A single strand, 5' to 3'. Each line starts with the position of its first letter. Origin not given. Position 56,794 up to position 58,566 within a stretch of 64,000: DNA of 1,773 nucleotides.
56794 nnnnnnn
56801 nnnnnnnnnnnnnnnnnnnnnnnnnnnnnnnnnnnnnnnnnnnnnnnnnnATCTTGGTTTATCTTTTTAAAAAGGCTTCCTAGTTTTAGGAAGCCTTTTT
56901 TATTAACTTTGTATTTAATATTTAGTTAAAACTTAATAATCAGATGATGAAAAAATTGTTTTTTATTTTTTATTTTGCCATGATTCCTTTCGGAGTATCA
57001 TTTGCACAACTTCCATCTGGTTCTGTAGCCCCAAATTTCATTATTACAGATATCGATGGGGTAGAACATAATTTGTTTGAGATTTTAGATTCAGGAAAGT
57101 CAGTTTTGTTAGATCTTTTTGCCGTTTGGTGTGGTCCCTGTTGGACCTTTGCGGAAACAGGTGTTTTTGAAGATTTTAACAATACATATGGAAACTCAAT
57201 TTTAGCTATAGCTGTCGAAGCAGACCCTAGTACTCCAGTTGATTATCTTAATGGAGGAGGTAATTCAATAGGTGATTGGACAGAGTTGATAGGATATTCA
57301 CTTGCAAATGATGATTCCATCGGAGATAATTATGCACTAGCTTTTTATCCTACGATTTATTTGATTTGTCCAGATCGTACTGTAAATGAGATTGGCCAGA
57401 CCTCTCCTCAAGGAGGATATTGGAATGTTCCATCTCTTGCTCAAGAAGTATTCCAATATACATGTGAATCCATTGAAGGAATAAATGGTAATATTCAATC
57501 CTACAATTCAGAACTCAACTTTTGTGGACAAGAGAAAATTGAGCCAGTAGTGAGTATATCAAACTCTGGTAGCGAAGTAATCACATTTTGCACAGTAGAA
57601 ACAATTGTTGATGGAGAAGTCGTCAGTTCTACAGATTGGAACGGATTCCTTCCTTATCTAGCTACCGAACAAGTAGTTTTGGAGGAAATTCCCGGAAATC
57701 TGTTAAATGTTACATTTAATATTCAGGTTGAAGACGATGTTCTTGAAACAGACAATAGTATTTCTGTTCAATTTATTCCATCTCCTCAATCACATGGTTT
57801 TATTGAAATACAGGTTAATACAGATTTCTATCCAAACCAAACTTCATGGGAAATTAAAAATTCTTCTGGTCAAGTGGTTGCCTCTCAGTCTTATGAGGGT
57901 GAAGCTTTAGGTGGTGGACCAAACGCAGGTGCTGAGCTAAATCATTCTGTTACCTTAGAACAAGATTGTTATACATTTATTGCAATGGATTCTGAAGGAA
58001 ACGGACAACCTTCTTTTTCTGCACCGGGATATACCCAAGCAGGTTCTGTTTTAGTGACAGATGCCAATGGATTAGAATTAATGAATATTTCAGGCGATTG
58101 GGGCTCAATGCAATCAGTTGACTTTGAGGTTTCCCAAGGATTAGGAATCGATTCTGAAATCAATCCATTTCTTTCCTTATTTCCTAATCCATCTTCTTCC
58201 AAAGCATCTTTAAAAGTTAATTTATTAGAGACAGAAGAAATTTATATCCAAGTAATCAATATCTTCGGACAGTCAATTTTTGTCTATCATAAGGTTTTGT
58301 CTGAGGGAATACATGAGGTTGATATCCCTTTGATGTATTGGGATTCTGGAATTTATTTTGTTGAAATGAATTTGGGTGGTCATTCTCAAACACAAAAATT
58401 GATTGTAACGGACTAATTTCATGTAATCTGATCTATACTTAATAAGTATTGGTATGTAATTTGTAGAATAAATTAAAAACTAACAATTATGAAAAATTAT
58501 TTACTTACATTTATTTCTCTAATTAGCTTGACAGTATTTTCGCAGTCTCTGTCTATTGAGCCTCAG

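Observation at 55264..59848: Candidate undescribed system: T9SS-exported thiol-redox cluster next to the SprA translocon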

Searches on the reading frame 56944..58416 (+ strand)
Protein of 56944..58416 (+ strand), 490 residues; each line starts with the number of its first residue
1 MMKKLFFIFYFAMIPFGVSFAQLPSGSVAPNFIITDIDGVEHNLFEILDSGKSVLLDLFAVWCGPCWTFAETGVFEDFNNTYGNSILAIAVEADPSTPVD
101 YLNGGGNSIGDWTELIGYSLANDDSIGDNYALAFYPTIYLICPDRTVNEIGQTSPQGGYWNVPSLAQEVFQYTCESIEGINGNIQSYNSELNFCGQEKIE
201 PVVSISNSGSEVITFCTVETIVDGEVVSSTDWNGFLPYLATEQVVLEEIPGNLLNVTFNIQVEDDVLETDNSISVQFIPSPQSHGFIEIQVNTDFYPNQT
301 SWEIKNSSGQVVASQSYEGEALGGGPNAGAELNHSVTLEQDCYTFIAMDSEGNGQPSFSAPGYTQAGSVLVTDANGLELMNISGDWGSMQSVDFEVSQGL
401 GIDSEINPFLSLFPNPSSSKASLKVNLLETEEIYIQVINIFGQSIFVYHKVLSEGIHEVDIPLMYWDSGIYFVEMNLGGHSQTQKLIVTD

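Call 3: search_protein_families(library=pfam, proteins=[window:56944-58416:+], max_evalue=0.01)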
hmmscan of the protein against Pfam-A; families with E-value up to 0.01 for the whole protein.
window:56944-58416:+ (490 aa): 2 families
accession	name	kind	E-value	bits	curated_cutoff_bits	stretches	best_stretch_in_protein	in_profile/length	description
PF18962.6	Por_Secre_tail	-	5.3e-12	46.3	27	1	412-488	1-75/75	Secretion system C-terminal sorting domain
PF00085.26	Thioredoxin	-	1.6e-05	25.3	23.5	1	46-96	13-61/103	Thioredoxin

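Call 4: search_protein_families(library=ncbifam, proteins=[window:56944-58416:+], max_evalue=0.01)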
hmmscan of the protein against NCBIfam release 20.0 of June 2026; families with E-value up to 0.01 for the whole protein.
window:56944-58416:+ (490 aa): 8 families
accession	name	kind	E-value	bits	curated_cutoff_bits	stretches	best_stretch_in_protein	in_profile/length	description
TIGR04183.1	Por_Secre_tail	domain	1.1e-11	44.6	23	1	412-488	1-71/72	T9SS type A sorting domain-containing protein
NF002854.0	PRK03147.1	subfamily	4.6e-08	33.2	170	1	23-150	36-155/176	thiol-disulfide oxidoreductase ResA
NF008229.0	PRK10996.1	equivalog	1.5e-06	28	125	1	37-93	38-92/141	thioredoxin TrxC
NF038113.1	T9SSA_dep_M36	equivalog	3.6e-06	25.4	885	1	410-488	793-868/869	T9SS-dependent M36 family metallopeptidase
TIGR01068.1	thioredoxin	equivalog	8.5e-06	25.9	96.8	1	47-95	10-56/101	thioredoxin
TIGR01126.1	pdi_dom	equivalog_domain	0.00096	19.4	107.2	0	46-84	8-45/105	protein disulfide-isomerase domain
NF052323.1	T9SSA_dep_M6i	equivalog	0.0017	16.3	600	1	413-483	961-1032/1043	T9SS-dependent M6-like inactivated metalloprotease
NF047696.1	ThlDiSintTplARhiz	equivalog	0.0038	17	230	1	33-84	81-128/219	thiol:disulfide interchange protein TlpA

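Call 9: find_homologous_proteins(query=window:56944-58416:+, max_evalue=0.001)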
Query window:56944-58416:+ (490 aa): 249 proteins with E <= 0.001 among 8000 candidates; the best 120 are listed.
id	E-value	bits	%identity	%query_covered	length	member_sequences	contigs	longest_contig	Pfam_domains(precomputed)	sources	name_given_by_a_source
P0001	0.0e+0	1107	100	100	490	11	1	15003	PF18962.8,PF00085.27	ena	-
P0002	1.9e-287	972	87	100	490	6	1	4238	PF18962.8,PF00085.27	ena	-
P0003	4.8e-265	898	81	100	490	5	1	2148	PF18962.8,PF00085.27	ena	-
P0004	9.9e-247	838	75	100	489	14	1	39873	PF18962.8,PF00085.27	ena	-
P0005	1.3e-183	629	57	99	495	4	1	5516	PF18962.8,PF00085.27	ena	-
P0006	2.4e-179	615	57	99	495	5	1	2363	PF18962.8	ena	-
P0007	2.9e-176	605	57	99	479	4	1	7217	PF18962.8,PF00085.27,PF00578.28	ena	-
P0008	1.1e-169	584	55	99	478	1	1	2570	PF18962.8,PF00085.27,PF00578.28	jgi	-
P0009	8.1e-169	581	55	99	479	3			PF18962.8,PF00085.27,PF00578.28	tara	tara:strand:- start:1237 stop:2676 length:1440 start_codon:yes stop_codon:yes gene_type:complete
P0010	8.9e-169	581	55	99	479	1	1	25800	PF18962.8,PF00085.27,PF00578.28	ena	-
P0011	1.5e-168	580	55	99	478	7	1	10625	PF18962.8,PF00085.27,PF00578.28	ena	-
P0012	2.5e-168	579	54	100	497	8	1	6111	PF18962.8,PF00085.27,PF00578.28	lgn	-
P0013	8.0e-168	577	55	99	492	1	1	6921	PF18962.8,PF00085.27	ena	-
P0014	8.9e-168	577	55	99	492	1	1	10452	PF18962.8,PF00085.27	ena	-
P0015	1.7e-167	576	55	99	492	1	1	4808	PF18962.8,PF00085.27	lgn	-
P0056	1.6e-159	550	53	99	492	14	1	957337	PF18962.8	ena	-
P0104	1.0e-123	432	45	99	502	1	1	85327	PF18962.8,PF08534.17,PF00578.28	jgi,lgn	jgi:thiol-disulfide isomerase/thioredoxin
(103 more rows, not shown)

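Call 11: find_encoding_contigs(protein=P0056, flank=10000, max_places=3)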
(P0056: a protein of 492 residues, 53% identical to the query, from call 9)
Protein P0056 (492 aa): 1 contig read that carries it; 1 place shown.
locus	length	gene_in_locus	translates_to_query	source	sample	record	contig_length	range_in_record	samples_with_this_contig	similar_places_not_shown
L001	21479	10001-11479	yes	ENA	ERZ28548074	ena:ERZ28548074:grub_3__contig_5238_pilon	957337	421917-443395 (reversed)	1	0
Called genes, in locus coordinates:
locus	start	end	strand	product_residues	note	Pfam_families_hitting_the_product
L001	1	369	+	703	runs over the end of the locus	PF17191:RecG_wedge, PF01336:tRNA_anti-codon, PF00270:DEAD, PF04851:ResIII, PF00271:Helicase_C, PF19833:RecG_dom3_C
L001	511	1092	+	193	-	PF01330:RuvA_N, PF14520:HHH_5, PF00633:HHH (faint), PF07499:RuvA_C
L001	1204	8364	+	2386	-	PF14349:SprA_N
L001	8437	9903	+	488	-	PF00578:AhpC-TSA, PF08534:Redoxin (weak), PF00085:Thioredoxin (faint), PF18962:Por_Secre_tail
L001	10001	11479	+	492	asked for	PF18962:Por_Secre_tail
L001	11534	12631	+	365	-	PF00127:Copper-bind, PF18962:Por_Secre_tail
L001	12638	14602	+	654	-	PF01588:tRNA_bind, PF03483:B3_4, PF03484:B5, PF17759:tRNA_synthFbeta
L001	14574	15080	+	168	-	PF03147:FDX-ACB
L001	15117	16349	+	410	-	PF00158:Sigma54_activat (faint), PF06689:zf-C4_ClpX, PF00493:MCM (weak), PF05496:RuvB_N (faint), PF00004:AAA, PF07724:AAA_2, PF07728:AAA_5 (weak), PF10431:ClpB_D2-small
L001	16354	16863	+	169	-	PF01288:HPPK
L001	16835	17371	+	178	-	PF01712:dNK, PF02223:Thymidylate_kin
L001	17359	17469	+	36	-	-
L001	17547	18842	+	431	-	PF00691:OmpA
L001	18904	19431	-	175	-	PF00588:SpoU_methylase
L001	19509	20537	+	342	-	PF01624:MutS_I, PF05188:MutS_II, PF05192:MutS_III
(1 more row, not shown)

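Call 12: find_encoding_contigs(protein=P0104, flank=10000, max_places=3)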
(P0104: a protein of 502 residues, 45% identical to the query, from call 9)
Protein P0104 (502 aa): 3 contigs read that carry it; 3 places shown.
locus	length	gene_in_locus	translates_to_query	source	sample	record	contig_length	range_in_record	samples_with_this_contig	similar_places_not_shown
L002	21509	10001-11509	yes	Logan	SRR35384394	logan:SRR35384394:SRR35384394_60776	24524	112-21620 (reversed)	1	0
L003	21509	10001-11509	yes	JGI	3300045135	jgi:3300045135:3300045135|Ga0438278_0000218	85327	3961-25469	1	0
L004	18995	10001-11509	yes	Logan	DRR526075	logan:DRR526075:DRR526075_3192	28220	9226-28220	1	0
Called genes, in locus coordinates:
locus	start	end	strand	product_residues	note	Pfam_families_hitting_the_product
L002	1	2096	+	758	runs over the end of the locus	PF00390:malic, PF03949:Malic_M, PF01515:PTA_PTB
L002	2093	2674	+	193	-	PF01330:RuvA_N, PF00633:HHH (faint), PF14520:HHH_5, PF07499:RuvA_C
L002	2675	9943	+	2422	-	PF14349:SprA_N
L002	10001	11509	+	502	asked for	PF00578:AhpC-TSA, PF08534:Redoxin, PF18962:Por_Secre_tail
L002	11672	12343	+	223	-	PF18962:Por_Secre_tail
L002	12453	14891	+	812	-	PF01588:tRNA_bind, PF03483:B3_4, PF03484:B5, PF17759:tRNA_synthFbeta, PF03147:FDX-ACB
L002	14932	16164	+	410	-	PF06689:zf-C4_ClpX, PF00493:MCM (weak), PF05496:RuvB_N (weak), PF01078:Mg_chelatase (faint), PF00004:AAA, PF07724:AAA_2, PF07728:AAA_5 (weak), PF10431:ClpB_D2-small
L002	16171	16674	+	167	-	PF01288:HPPK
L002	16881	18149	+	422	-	PF13505:OMP_b-brl (weak), PF00691:OmpA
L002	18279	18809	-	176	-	PF00588:SpoU_methylase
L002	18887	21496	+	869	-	PF01624:MutS_I, PF05188:MutS_II, PF05192:MutS_III, PF05190:MutS_IV, PF00488:MutS_V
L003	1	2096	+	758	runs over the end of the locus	PF00390:malic, PF03949:Malic_M, PF01515:PTA_PTB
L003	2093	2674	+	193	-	PF01330:RuvA_N, PF00633:HHH (faint), PF14520:HHH_5, PF07499:RuvA_C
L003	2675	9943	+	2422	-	PF14349:SprA_N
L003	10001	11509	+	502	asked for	PF00578:AhpC-TSA, PF08534:Redoxin, PF18962:Por_Secre_tail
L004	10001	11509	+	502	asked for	PF00578:AhpC-TSA, PF08534:Redoxin, PF18962:Por_Secre_tail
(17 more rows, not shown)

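Call 22: find_related_loci(query=A1, collection=genome_contigs, flank=10000)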
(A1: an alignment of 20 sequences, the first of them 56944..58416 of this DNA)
Query A1 (490 aa) in genome_contigs; peptide patterns used: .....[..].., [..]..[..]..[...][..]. (x = any residue, [..] = any of these).
599 stretches matched a pattern (row limit reached: there are more); 286 encode a relative of the query (tblastn E <= 1e-3); the best 80 are kept; 79 distinct loci.
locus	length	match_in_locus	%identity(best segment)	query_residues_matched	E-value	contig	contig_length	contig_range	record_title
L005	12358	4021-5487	54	1-486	8e-164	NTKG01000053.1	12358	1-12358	MAG: Bacteroidetes bacterium MED-G21 Bacteroidetes-MED-G21-C53, whole genome shotgun sequence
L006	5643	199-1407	51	1-396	2e-117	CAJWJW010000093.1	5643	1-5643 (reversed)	MAG TPA_asm: uncultured Flavobacteriales bacterium isolate ERR599121_bin.94_MetaBAT_v2.12.1_MAG genome assembly, contig:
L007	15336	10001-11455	35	1-488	7e-82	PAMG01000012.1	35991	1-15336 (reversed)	MAG: Flavobacteriales bacterium isolate SAT30 306777, whole genome shotgun sequence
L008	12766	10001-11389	37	1-478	1e-79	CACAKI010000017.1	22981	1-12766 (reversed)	uncultured Bacteroidetes bacterium isolate AG-343-M05 genome assembly, contig: AG-343-M05_NODE_17, whole genome shotgun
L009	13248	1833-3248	35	1-488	2e-74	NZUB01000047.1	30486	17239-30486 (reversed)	MAG: Flavobacteriales bacterium isolate NAT99 38693, whole genome shotgun sequence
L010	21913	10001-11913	31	2-489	3e-70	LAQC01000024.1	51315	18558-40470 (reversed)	MAG: Cryomorphaceae bacterium ASP10-05a contig2198, whole genome shotgun sequence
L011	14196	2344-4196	31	2-489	2e-69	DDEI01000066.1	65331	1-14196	MAG TPA_asm: Flavobacteriales bacterium UBA1958 UBA1958_contig_12211, whole genome shotgun sequence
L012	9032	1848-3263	34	19-486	5e-67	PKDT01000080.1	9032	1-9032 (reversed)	MAG: Flavobacteriales bacterium isolate Bacter9 c_000000004152, whole genome shotgun sequence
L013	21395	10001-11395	36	1-478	4e-81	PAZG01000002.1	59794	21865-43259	MAG: Flavobacteriales bacterium isolate SP80 124495, whole genome shotgun sequence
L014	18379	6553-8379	31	1-489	3e-62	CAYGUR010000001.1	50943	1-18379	MAG TPA_asm: uncultured Comamonadaceae bacterium isolate ERP117304_co3_12 genome assembly, contig: NODE_984_length_50943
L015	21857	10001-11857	29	2-489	6e-56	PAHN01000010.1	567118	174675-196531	MAG: Flavobacteriales bacterium isolate NAT179 48701, whole genome shotgun sequence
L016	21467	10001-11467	30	2-488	7e-56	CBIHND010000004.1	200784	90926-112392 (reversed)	MAG TPA_asm: uncultured Fluviicola sp. isolate SRR18156186_binner123_Refined_29 genome assembly, contig: ERZ27336839.23,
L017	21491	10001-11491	30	1-486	1e-54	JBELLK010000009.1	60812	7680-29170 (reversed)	MAG: Flavobacteriales bacterium isolate REMEI166_ass_metaspades_bin.9 NODE_443_length_60812_cov_9.522310, whole genome s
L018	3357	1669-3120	31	2-488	2e-54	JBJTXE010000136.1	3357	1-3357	MAG: Bacteroidota bacterium isolate samp_4444_metabat2_129 samp_4444_716855, whole genome shotgun sequence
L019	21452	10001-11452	31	2-488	5e-54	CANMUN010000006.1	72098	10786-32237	MAG: Flavobacteriales bacterium isolate ZE-Oct18-11 genome assembly, contig: ZE-Oct18-C30-p1, whole genome shotgun seque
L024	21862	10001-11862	30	1-461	7e-51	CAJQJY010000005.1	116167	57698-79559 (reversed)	MAG: uncultured Flavobacteriales bacterium isolate 0.2_20180511_Bin_162_sub_1 genome assembly, contig: c_000000000121, w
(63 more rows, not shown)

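Call 37: search_protein_families(library=pfam, proteins=[L024:11596-12078:+, L013:11533-12021:+, L013:12025-13665:+, L013:13668-14549:+, L013:14555-15166:+, L013:9344-9865:-, L015:9154-9873:-, L013:10004-11434:+], max_evalue=0.01)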
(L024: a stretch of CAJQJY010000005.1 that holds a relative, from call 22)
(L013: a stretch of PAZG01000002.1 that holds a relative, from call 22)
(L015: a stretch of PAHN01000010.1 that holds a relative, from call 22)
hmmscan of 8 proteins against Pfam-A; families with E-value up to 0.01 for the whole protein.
L024:11596-12078:+ (161 aa): 6 families
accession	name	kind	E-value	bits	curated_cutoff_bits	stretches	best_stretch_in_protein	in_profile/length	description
PF00578.27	AhpC-TSA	-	7.6e-19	68.3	26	1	23-141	4-123/124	AhpC/TSA family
PF08534.16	Redoxin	-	1.7e-15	57.6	26.6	1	24-154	6-144/148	Redoxin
PF13905.12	Thioredoxin_8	-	6.6e-15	55.7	27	1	47-139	2-94/94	Thioredoxin-like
PF13098.12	Thioredoxin_2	-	5.1e-11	43.3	27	1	44-151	3-99/104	Thioredoxin-like domain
PF00085.26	Thioredoxin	-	3.9e-10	40.1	23.5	1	29-94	2-64/103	Thioredoxin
PF13911.12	AhpC-TSA_2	-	6.2e-06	27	27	1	75-126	8-56/114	AhpC/TSA antioxidant enzyme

L013:11533-12021:+ (162 aa): 6 families
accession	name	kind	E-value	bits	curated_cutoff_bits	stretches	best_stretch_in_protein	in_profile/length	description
PF00578.27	AhpC-TSA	-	9.8e-21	74.4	26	1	21-140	3-123/124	AhpC/TSA family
PF08534.16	Redoxin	-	2.6e-15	56.9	26.6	1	21-158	4-148/148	Redoxin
PF13905.12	Thioredoxin_8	-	1.4e-12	48.2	27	1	45-138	1-94/94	Thioredoxin-like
PF13098.12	Thioredoxin_2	-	6.6e-08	33.3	27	1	43-152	3-101/104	Thioredoxin-like domain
PF13911.12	AhpC-TSA_2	-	2.6e-06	28.2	27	1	76-125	10-56/114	AhpC/TSA antioxidant enzyme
PF00085.26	Thioredoxin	-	8.3e-06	26.2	23.5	1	43-93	16-64/103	Thioredoxin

L013:12025-13665:+ (546 aa): 1 family
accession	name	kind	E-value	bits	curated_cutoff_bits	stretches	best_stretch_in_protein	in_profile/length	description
PF19494.5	DUF6029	-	1.8e-146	489.3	27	1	1-546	1-538/538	Family of unknown function (DUF6029)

L013:13668-14549:+ (293 aa): 1 family
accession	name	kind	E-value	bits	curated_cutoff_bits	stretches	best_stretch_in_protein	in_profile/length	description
PF11551.14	Omp28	-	3.7e-28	98.9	34.9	1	113-290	6-168/171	Outer membrane protein Omp28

L013:14555-15166:+ (203 aa): 1 family
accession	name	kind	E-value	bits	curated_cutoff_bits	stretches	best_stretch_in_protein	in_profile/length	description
PF13505.12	OMP_b-brl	-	0.006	17.2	28.7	1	19-170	20-152/175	Outer membrane protein beta-barrel domain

L013:9344-9865:- (173 aa): 0 families

L015:9154-9873:- (239 aa): 1 family
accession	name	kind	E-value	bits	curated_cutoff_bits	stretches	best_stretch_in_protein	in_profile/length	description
PF18962.6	Por_Secre_tail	-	1.5e-10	41.6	27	1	167-236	2-73/75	Secretion system C-terminal sorting domain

L013:10004-11434:+ (476 aa): 4 families
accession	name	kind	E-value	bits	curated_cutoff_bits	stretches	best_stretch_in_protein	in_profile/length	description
PF18962.6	Por_Secre_tail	-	5.2e-14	52.7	27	1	397-468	1-69/75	Secretion system C-terminal sorting domain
PF00085.26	Thioredoxin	-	2.3e-06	28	23.5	1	43-95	13-63/103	Thioredoxin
PF08534.16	Redoxin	-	0.00041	20.6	26.6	1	28-131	8-104/148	Redoxin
PF13860.13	FlgD_ig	-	0.0031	17.9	27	1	410-462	16-74/79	FlgD Ig-like domain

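Call 38: search_protein_families(library=ncbifam, proteins=[L013:11533-12021:+, L013:12025-13665:+, L013:13668-14549:+, L013:14555-15166:+, L013:9344-9865:-], max_evalue=0.01)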
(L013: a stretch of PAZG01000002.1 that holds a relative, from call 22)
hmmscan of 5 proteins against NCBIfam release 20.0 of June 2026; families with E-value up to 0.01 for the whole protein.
L013:11533-12021:+ (162 aa): 12 families
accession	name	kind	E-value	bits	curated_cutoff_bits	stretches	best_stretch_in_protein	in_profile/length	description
NF041202.1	StoA_CxxC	exception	3e-19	69.5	210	1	4-145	11-151/163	endospore biogenesis thiol-disulfide oxidoreductase StoA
NF002854.0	PRK03147.1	subfamily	5.5e-18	65.5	170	1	22-154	41-168/176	thiol-disulfide oxidoreductase ResA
TIGR00385.1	dsbE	subfamily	1.4e-11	44.3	123.15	1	16-148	33-160/173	DsbE family thiol:disulfide interchange protein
NF047696.1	ThlDiSintTplARhiz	equivalog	1.2e-09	38.3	230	1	20-117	74-168/219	thiol:disulfide interchange protein TlpA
TIGR01068.1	thioredoxin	equivalog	3.3e-08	33.6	96.8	1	41-95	9-62/101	thioredoxin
NF041054.1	WAxxUGC_long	equivalog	3.6e-06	26.5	300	1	18-139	79-195/354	ResA-like WAxxUGC motif-containing protein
NF010625.0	PRK14018.1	equivalog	1.1e-05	24.2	522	1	28-134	41-148/521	bifunctional peptide-methionine (S)-S-oxide reductase MsrA/peptide-methionine (R)-S-oxide reductase MsrB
NF008229.0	PRK10996.1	equivalog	1.3e-05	25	125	1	31-89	33-92/141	thioredoxin TrxC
NF045694.1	seleno_TsoB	exception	2.9e-05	22.4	805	1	6-95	438-523/572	rhodanese/DsbD fusion-like selenoprotein TsoB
NF011941.0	PRK15412.1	equivalog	6.5e-05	22.5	359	1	18-144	40-161/185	thiol:disulfide interchange protein DsbE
NF006898.0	PRK09381.1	equivalog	0.00039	20.8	138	1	34-89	11-63/109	thioredoxin TrxA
NF009668.0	PRK13189.1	equivalog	0.0024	17.1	211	1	21-90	14-81/224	peroxiredoxin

L013:12025-13665:+ (546 aa): 0 families

L013:13668-14549:+ (293 aa): 2 families
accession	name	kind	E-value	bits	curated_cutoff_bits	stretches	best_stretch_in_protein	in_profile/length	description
NF033782.1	lipoprot_Omp28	subfamily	4e-43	147.5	150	1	8-290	7-262/264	Omp28 family outer membrane lipoprotein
NF045500.1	Omp28_seleno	equivalog_domain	1.4e-11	44.4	200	1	44-292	38-271/377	Omp28-related selenoprotein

L013:14555-15166:+ (203 aa): 1 family
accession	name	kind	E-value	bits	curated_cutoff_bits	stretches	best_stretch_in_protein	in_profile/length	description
NF049866.1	outer_TDE1717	subfamily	1.7e-05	24.9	135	1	3-200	2-207/210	TDE1717 family outer membrane beta-barrel protein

L013:9344-9865:- (173 aa): 1 family
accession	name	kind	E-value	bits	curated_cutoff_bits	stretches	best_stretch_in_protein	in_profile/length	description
NF053773.1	BSAP5i_fam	equivalog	0.0041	17.2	150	1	1-23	1-23/135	BSAP-5i family immunity protein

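Call 43: predict_structure(alignment_id=A3)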
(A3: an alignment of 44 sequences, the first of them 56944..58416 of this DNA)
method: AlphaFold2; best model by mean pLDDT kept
length: 490 residues; sequences in the alignment: 44
mean_pLDDT: 83.1   pTM: 0.51
mean pLDDT of the five models: 83.1, 81.5, 80.6, 80.5, 80.3
residues with pLDDT >= 90: 150; 70-90: 286; 50-70: 31; < 50: 23
segments of 3 or more residues with pLDDT < 50: 1-3, 13-20, 356-359, 400-407
pLDDT, mean of each block of 10 residues (from residue 1): 52 45 80 93 92 92 91 88 87 90 89 91 90 87 90 84 84 77 84 72 88 93 91 89 89 86 85 84 87 86 89 90 80 86 89 57 73 88 83 76 49 76 82 91 91 84 87 84 83
secondary structure, 60 per line:
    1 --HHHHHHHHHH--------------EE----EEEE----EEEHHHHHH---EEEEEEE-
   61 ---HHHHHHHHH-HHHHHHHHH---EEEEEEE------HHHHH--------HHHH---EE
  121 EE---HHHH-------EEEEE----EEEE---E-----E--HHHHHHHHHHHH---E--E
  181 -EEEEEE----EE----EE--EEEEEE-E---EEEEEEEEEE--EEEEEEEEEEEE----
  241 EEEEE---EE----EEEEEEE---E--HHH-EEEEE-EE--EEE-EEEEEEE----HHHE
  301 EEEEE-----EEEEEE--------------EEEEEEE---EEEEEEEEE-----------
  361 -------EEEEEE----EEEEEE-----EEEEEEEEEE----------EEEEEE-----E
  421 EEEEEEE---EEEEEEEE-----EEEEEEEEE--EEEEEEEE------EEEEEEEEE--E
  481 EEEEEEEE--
elements in order: H3-12 E33-36 E41-43 H44-49 E53-59 H64-72 H74-82 E86-92 H99-103 H112-115 E119-122 H126-129 E137-141 E146-149 H162-173 E182-187 E202-207 E213-222 E225-236 E241-245 E255-261 E272-276 E282-284 E286-292 E300-305 E311-316 E331-337 E341-349 E368-373 E378-383 E389-398 E409-414 E420-427 E431-438 E444-452 E455-462 E469-477 E480-488
